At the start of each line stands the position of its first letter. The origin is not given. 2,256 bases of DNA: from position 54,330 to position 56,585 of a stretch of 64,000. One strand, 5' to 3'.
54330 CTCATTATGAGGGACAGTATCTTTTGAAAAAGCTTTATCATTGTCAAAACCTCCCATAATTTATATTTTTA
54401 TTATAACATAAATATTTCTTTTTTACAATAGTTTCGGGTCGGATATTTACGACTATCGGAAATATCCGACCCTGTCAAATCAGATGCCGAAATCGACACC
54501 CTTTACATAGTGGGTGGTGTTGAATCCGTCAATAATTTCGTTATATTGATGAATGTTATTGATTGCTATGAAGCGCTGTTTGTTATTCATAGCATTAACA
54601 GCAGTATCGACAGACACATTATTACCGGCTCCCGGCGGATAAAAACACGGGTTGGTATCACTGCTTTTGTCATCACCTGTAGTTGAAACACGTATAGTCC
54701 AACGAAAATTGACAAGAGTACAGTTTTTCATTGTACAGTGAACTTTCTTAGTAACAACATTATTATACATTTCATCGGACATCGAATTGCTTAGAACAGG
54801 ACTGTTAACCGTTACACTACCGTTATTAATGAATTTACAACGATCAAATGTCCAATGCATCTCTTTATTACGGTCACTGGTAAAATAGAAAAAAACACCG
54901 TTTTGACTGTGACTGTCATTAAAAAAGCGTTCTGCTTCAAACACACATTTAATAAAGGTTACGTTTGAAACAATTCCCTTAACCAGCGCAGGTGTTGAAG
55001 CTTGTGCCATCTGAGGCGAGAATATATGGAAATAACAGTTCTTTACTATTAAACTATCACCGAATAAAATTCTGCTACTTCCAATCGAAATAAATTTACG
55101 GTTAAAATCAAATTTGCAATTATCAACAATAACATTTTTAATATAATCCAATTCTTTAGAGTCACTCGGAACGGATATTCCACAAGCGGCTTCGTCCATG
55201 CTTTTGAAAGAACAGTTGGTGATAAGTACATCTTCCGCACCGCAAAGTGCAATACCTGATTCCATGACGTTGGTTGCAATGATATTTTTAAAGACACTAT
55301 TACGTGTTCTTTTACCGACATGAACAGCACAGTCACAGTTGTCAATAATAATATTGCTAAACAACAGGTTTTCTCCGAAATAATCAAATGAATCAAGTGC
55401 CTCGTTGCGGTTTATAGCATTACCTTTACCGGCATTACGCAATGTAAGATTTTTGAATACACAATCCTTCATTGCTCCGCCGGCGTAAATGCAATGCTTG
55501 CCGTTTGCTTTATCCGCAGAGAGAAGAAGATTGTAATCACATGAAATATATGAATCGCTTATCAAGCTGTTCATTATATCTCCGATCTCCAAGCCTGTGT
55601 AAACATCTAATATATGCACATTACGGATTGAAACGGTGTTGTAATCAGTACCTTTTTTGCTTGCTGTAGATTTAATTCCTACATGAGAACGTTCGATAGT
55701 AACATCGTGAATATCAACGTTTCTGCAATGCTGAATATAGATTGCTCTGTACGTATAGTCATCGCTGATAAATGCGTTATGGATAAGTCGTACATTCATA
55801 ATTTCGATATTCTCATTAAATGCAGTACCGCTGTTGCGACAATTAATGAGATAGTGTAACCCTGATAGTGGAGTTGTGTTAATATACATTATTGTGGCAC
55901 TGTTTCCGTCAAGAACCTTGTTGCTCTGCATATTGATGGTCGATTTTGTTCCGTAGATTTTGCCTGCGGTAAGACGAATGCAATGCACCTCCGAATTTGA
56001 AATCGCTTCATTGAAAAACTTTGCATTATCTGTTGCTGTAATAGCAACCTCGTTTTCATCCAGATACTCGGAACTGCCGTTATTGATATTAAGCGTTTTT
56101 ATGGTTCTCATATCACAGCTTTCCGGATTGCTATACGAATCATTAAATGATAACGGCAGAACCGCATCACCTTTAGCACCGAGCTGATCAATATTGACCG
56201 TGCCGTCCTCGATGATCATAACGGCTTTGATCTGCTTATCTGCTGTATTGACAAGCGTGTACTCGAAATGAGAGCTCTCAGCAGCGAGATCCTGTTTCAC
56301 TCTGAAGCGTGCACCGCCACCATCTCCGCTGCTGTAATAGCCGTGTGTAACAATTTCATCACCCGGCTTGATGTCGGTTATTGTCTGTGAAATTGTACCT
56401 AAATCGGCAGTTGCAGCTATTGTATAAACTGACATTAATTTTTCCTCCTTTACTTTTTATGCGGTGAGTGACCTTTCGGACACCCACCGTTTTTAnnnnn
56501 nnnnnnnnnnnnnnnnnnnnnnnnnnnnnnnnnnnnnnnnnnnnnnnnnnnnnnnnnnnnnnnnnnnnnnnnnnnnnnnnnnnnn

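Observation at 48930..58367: Array of three paralogous signal-peptide-less beta-helix proteins interleaved with LRR-dockerin gene cassettes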

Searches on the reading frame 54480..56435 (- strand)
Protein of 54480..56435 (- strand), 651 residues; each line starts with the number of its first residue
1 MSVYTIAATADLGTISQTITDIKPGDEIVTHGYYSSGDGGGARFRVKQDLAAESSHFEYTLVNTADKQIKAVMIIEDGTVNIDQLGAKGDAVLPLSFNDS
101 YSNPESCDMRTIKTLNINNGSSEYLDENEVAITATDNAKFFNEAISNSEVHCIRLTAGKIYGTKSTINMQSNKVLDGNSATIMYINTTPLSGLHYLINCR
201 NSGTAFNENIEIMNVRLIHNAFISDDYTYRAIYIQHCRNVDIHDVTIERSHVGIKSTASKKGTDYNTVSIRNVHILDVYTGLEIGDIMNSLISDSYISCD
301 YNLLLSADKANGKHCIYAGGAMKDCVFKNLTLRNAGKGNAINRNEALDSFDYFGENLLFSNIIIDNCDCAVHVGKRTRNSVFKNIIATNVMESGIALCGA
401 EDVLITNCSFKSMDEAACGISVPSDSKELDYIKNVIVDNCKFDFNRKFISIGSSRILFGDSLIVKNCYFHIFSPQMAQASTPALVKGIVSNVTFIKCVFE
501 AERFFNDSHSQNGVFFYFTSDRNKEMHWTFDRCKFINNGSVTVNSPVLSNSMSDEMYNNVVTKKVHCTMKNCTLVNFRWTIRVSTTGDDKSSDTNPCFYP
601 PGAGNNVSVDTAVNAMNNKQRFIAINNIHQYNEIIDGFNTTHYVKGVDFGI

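Call 3: search_protein_families(library=pfam, proteins=[window:54480-56435:-], max_evalue=0.1)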
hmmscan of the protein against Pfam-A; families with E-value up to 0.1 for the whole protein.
window:54480-56435:- (651 aa): 0 families

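Call 9: search_solved_structures(query=window:54480-56435:-, max_evalue=10, show_alignments=2)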
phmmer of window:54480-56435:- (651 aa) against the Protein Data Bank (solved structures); distinct sequences matched with E-value up to 10: 3.
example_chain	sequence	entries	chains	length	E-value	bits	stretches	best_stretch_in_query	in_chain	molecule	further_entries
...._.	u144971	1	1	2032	0.56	11.6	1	386-484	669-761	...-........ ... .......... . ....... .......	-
8him_A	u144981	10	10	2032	0.56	11.6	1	386-484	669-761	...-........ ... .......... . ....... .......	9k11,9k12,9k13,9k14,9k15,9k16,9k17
3otr_A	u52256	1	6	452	0.8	11.1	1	272-322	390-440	Enolase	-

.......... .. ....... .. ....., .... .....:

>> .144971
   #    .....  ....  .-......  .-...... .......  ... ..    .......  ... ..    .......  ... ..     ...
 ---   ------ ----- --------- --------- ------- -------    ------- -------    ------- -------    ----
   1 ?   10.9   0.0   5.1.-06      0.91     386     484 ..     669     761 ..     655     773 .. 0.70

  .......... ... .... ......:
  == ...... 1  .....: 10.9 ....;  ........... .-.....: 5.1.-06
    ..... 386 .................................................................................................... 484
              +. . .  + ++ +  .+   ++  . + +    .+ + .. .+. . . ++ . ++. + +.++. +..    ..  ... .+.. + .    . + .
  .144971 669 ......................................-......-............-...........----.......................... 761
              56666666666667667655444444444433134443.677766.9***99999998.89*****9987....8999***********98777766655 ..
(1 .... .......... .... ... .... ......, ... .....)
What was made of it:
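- Tried and rejected: A single-sequence PDB search gave nothing (call 9).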

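Call 10: search_protein_families(library=phrogs, proteins=[window:54480-56435:-], max_evalue=0.1)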
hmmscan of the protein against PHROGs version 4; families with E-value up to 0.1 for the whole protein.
window:54480-56435:- (651 aa): 0 families

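Call 11: search_protein_families(library=ncbifam, proteins=[window:54480-56435:-], max_evalue=0.1)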
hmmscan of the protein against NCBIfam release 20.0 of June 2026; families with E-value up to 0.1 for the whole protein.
window:54480-56435:- (651 aa): 0 families

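Call 12: find_homologous_proteins(query=window:54480-56435:-, max_evalue=0.001)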
Query window:54480-56435:- (651 aa): 7 proteins with E <= 0.001 among 8000 candidates.
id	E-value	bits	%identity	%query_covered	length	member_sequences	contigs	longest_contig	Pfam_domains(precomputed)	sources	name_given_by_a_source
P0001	0.0e+0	1473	100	100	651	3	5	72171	-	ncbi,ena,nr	ncbi:MAG: hypothetical protein IJB86_07905 [Clostridia bacterium]|nr:hypothetical protein [Clostridi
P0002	8.8e-221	753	62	86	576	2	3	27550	-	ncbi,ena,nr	ncbi:MAG: hypothetical protein IJB86_03590 [Clostridia bacterium]|nr:hypothetical protein [Clostridi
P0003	3.4e-140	486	42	100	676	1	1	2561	-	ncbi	-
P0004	2.7e-126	441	39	100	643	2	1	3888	-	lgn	-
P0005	2.0e-119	418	37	100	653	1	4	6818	-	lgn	-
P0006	2.1e-102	362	37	93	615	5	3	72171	-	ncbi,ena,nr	ncbi:MAG: hypothetical protein IJB86_07895 [Clostridia bacterium]|nr:hypothetical protein [Clostridi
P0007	3.7e-22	97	26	91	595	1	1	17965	-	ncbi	-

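Call 16: find_encoding_contigs(protein=P0002, flank=10000, max_places=4)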
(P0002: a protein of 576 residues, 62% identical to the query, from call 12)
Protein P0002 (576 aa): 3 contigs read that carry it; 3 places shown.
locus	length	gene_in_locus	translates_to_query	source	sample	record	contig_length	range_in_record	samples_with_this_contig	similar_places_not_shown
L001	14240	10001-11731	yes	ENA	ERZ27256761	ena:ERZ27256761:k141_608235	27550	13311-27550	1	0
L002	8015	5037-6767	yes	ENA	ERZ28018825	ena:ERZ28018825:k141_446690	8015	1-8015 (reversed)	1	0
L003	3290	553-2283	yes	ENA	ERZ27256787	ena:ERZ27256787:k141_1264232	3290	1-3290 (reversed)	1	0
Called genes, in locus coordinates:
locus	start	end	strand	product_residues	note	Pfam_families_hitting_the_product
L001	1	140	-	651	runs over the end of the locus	-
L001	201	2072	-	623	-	-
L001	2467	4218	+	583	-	PF00149:Metallophos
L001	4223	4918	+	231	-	PF03591:AzlC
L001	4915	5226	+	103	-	PF05437:AzlD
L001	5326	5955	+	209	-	PF00188:CAP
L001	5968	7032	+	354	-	PF00149:Metallophos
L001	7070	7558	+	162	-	-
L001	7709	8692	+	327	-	PF12849:PBP_like_2, PF13531:SBP_bac_11 (faint)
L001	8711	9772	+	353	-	PF00404:Dockerin_1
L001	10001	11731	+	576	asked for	-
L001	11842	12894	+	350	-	PF00404:Dockerin_1 (weak)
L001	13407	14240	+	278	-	?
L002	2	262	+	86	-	?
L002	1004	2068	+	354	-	PF00149:Metallophos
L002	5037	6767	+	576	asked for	-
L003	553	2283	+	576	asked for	-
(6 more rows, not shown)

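Call 17: find_encoding_contigs(protein=P0007, flank=10000, max_places=4)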
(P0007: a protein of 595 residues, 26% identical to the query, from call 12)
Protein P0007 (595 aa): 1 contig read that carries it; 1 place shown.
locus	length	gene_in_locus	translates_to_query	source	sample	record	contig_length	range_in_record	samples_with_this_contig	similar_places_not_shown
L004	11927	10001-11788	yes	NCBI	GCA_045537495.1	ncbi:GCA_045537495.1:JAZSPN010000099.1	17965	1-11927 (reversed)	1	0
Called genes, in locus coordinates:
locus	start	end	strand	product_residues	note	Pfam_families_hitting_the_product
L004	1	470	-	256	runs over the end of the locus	-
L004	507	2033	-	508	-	PF00171:Aldedh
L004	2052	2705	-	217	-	PF00936:BMC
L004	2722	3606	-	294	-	PF05985:EutC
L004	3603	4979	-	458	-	PF06751:EutB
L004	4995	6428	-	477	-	PF06277:EutA, PF14450:FtsA (faint)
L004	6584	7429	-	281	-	PF01678:DAP_epimerase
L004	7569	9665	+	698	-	PF12437:GSIII_N, PF00120:Gln-synt_C, PF18318:Gln-synt_C-ter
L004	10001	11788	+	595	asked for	-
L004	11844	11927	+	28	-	?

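Call 20: find_encoding_contigs(protein=P0005, flank=10000, max_places=4)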
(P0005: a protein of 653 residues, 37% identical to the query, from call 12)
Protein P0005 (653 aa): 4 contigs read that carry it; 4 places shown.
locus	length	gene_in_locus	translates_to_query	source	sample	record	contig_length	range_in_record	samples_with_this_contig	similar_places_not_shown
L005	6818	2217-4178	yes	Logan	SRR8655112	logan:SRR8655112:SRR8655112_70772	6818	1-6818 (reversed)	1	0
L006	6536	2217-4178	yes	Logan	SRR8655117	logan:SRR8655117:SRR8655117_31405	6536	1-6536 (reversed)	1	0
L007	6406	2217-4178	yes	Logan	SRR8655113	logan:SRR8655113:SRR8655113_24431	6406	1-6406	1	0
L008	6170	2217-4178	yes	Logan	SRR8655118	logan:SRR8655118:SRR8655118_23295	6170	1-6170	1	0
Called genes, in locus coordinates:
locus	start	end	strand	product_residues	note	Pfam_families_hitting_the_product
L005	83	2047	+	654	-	-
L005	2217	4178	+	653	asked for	-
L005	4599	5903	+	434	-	PF13306:LRR_5, PF00404:Dockerin_1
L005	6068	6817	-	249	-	?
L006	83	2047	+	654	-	-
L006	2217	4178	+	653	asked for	-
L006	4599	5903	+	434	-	PF13306:LRR_5, PF00404:Dockerin_1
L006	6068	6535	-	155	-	?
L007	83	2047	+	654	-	-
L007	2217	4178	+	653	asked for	-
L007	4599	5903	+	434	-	PF13306:LRR_5, PF00404:Dockerin_1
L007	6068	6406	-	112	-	?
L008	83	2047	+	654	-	-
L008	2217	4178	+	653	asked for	-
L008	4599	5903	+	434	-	PF13306:LRR_5, PF00404:Dockerin_1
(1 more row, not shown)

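Call 21: find_encoding_contigs(protein=P0004, flank=10000, max_places=4)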
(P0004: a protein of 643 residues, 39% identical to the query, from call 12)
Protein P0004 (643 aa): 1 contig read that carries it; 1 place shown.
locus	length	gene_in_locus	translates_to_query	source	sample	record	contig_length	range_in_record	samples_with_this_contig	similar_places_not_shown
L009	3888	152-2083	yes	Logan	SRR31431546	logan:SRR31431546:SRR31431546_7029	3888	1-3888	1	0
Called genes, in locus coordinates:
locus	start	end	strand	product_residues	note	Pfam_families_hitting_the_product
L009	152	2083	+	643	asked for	-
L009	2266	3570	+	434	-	PF13306:LRR_5, PF00404:Dockerin_1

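Call 22: find_encoding_contigs(protein=P0003, flank=10000, max_places=4)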
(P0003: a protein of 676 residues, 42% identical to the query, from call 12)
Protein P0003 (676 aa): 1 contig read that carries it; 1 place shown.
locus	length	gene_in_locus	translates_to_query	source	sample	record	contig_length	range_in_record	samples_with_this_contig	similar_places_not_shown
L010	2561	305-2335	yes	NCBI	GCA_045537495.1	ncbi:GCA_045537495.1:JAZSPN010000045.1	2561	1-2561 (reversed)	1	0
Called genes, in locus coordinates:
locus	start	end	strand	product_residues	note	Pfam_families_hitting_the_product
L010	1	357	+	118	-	?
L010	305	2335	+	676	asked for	-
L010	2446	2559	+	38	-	?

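Call 23: predict_structure(alignment_id=A3)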
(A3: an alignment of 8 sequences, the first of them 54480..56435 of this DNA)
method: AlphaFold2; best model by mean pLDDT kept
length: 651 residues; sequences in the alignment: 8
mean_pLDDT: 81.0   pTM: 0.84
mean pLDDT of the five models: 81.0, 80.8, 79.4, 76.7, 70.0
residues with pLDDT >= 90: 276; 70-90: 230; 50-70: 87; < 50: 58
segments of 3 or more residues with pLDDT < 50: 346-348, 552-555, 557-560, 586-610, 632-651
pLDDT, mean of each block of 10 residues (from residue 1): 85 70 89 72 90 83 86 91 90 86 85 90 82 92 94 95 94 96 82 84 85 97 78 95 97 91 90 95 94 97 78 83 95 92 63 85 96 88 97 90 97 89 72 93 90 77 96 66 72 95 70 71 74 88 73 49 70 78 54 40 42 52 59 41 38 33
secondary structure, 60 per line:
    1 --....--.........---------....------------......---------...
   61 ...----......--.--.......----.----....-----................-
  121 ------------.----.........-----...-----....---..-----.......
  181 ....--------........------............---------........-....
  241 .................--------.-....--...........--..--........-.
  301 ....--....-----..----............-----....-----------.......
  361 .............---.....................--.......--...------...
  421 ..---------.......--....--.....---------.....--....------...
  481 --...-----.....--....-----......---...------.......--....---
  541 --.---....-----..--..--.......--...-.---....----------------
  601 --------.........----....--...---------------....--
elements in order: E3-6 H9-17 E27-30 E43-48 E58-63 E68-73 E79-81 H82-85 H95-98 H104-118 H138-146 E152-154 E160-163 E174-184 E193-200 E207-218 E228-235 E237-257 E268-271 E274-284 E291-298 H300-304 H307-310 E322-333 E339-342 E354-373 E377-397 E400-406 E409-411 E418-422 E432-438 E441-444 E447-451 E461-465 E468-471 E483-485 E491-495 E498-501 H507-512 E516-518 E525-531 E534-537 E547-550 E564-570 E573-575 E581-584 H609-617 E622-625 E628-630 H646-649

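Call 26: search_protein_representatives(alignment_id=A3)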
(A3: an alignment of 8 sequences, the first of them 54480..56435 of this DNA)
Query: 8 sequences, 625 profile positions. Proteins with E-value up to 0.001 (for the whole library): 1247; up to 1e-10: 86; up to 1e-30: 23. The best 150 are listed.
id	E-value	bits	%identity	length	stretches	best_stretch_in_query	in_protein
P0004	1.5e-280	948.5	-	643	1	1-625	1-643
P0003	1.3e-266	902.4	-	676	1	1-625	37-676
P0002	7.5e-237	804.1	-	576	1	70-625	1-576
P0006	6.9e-225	764.6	-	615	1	47-625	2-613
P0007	1.1e-196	671.4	-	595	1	1-625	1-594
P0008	4.4e-155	534.1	-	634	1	17-624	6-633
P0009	9.1e-142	490.1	-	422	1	202-624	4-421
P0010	5.9e-123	427.9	-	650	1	1-624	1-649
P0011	2.2e-120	419.4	-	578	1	1-625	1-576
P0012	5.2e-120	418.2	-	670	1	1-624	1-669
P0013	1.8e-119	416.4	-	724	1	1-625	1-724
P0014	2.2e-118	412.8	-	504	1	17-506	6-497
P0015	1.2e-112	393.8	-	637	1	68-624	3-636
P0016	3.3e-89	316.4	-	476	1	214-625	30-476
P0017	6.5e-86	305.5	-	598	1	1-625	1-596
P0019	1.5e-76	274.7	-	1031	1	20-625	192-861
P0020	9.4e-64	232.3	-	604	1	1-625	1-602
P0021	9.7e-62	225.7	-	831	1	22-604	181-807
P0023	6.5e-55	203.1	-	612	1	2-625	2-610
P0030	8.0e-21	90.5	-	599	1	17-456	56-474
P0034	2.0e-16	76.0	-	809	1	119-454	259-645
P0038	2.7e-14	69.0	-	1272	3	18-93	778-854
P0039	2.7e-14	69.0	-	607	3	20-87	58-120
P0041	1.6e-13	66.4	-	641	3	20-94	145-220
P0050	1.9e-12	62.9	-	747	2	22-93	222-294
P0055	3.1e-12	62.2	-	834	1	6-95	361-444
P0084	6.9e-11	57.7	-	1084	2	22-93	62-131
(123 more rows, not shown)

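Call 27: search_protein_families(library=pfam, proteins=[P0019, P0021, P0030, P0034, P0039, P0041, P0050, P0055, P0038, P0084], max_evalue=0.01)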
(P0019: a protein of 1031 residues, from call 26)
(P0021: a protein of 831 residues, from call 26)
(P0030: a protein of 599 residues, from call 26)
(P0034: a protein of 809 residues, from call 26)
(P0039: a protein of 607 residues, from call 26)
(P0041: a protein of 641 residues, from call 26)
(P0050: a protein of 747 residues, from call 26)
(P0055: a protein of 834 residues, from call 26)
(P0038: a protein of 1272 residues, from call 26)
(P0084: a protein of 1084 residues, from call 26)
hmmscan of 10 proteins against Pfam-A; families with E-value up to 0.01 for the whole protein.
P0019 (1031 aa): 0 families

P0021 (831 aa): 0 families

P0030 (599 aa): 2 families
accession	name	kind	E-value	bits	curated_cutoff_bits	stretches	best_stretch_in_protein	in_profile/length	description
PF13229.12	Beta_helix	-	1.6e-15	57.6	25.9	1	208-363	3-136/158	Right handed beta helix region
PF12708.12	Pect-lyase_RHGA_epim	-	1.3e-12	48.4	27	1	117-336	2-208/213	Rhamnogalacturonase A/epimerase, pectate lyase-like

P0034 (809 aa): 0 families

P0039 (607 aa): 0 families

P0041 (641 aa): 2 families
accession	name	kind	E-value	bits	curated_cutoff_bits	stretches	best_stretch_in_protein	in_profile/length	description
PF12708.12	Pect-lyase_RHGA_epim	-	2.4e-13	50.8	27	1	203-384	2-190/213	Rhamnogalacturonase A/epimerase, pectate lyase-like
PF12218.14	End_N_terminal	-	0.0082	16.3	26.3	0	210-227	1-18/67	N terminal extension of bacteriophage endosialidase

P0050 (747 aa): 0 families

P0055 (834 aa): 3 families
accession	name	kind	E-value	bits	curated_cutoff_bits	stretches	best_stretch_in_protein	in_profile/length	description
PF12708.12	Pect-lyase_RHGA_epim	-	7e-11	42.8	27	1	426-626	2-212/213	Rhamnogalacturonase A/epimerase, pectate lyase-like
PF13229.12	Beta_helix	-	5.5e-09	36.3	25.9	1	533-646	15-138/158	Right handed beta helix region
PF05048.19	NosD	-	8.6e-09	35.6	23.6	1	549-664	50-169/212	Periplasmic copper-binding protein (NosD)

P0038 (1272 aa): 1 family
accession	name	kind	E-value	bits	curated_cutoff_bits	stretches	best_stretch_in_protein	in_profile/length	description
PF12708.12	Pect-lyase_RHGA_epim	-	1.7e-13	51.3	27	2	291-552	2-208/213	Rhamnogalacturonase A/epimerase, pectate lyase-like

P0084 (1084 aa): 2 families
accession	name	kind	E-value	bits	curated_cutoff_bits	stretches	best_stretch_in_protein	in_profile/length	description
PF12708.12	Pect-lyase_RHGA_epim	-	3.4e-13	50.3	27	1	114-206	1-77/213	Rhamnogalacturonase A/epimerase, pectate lyase-like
PF13229.12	Beta_helix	-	0.0059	16.7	25.9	1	478-581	34-138/158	Right handed beta helix region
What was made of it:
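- On Pfam PF12708 (Pect-lyase_RHGA_epim, formerly Pectate_lyase_3): Distant proteins that share the neck module do score (call 27)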
